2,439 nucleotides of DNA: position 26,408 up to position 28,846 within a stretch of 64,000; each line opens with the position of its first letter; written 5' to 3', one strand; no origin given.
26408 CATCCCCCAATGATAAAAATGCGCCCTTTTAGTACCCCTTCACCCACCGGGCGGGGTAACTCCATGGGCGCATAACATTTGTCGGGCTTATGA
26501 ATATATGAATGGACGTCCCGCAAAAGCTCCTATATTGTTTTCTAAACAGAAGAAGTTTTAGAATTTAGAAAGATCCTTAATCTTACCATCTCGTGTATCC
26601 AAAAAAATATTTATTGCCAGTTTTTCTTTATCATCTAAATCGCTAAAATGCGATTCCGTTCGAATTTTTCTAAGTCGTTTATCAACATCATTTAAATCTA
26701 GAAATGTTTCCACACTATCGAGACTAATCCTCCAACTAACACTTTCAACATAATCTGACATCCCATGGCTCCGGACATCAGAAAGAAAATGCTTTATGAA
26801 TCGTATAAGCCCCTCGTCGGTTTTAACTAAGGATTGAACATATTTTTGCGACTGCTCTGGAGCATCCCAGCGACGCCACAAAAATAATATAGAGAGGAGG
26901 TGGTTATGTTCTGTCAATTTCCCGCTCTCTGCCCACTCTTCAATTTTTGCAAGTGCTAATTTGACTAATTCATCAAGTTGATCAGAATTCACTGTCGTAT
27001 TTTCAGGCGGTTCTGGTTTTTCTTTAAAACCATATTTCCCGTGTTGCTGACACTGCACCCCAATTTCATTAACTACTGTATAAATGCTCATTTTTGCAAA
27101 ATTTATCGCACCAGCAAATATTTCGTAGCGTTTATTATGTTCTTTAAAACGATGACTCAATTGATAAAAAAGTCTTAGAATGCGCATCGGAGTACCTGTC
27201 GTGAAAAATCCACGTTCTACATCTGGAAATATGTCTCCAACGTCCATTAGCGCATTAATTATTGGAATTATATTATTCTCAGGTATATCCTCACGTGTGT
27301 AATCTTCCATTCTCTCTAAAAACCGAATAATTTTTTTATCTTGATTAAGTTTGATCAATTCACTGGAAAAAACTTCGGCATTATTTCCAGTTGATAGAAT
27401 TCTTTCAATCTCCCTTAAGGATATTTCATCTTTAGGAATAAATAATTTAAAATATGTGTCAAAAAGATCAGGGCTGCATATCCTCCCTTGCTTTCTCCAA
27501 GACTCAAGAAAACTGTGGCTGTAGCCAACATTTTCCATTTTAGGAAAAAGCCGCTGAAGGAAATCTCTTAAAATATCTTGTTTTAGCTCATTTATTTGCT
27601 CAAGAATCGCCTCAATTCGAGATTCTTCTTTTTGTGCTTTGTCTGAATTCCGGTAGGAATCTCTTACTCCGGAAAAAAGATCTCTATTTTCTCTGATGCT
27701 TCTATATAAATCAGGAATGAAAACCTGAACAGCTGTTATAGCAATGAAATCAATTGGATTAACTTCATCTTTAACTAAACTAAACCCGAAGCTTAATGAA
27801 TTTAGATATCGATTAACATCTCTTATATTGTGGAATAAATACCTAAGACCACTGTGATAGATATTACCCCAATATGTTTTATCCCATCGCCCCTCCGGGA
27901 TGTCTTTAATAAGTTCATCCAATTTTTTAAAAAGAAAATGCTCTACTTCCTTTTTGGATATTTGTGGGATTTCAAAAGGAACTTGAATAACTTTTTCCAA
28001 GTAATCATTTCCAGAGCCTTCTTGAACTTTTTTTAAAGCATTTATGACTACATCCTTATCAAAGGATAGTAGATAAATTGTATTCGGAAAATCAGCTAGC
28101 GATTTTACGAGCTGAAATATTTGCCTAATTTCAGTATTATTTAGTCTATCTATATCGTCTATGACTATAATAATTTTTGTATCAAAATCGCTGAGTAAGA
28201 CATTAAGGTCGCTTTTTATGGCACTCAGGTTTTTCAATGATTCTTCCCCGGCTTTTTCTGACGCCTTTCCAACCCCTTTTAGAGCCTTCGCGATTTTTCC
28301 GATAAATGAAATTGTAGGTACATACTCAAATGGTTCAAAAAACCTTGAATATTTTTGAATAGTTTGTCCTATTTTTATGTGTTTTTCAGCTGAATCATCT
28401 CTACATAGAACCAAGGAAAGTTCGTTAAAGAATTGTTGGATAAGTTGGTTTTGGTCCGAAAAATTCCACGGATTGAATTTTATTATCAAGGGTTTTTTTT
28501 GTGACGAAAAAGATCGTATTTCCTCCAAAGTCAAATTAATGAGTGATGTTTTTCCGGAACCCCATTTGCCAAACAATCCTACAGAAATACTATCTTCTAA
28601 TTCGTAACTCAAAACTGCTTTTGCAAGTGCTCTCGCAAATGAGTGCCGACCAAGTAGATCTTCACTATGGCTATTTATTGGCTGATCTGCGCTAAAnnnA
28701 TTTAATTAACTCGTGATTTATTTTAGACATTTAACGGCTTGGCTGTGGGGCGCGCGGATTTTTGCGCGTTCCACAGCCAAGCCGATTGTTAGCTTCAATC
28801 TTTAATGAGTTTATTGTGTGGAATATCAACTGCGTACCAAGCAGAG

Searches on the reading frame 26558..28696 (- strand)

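Call 96: search_protein_families(library=pfam, proteins=[window:26558-28696:-], max_evalue=0.001)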
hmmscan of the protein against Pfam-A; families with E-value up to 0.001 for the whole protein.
window:26558-28696:- (712 aa): 3 families
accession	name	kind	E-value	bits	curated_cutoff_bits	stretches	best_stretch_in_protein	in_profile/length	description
PF07693.20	KAP_NTPase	-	1.7e-55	188.8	20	1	17-302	1-287/293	KAP family P-loop domain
PF13401.12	AAA_22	-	5.8e-06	27.1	27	1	41-203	10-110/130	AAA domain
PF13191.12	AAA_16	-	0.00025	22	32.6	1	38-198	26-157/167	AAA ATPase domain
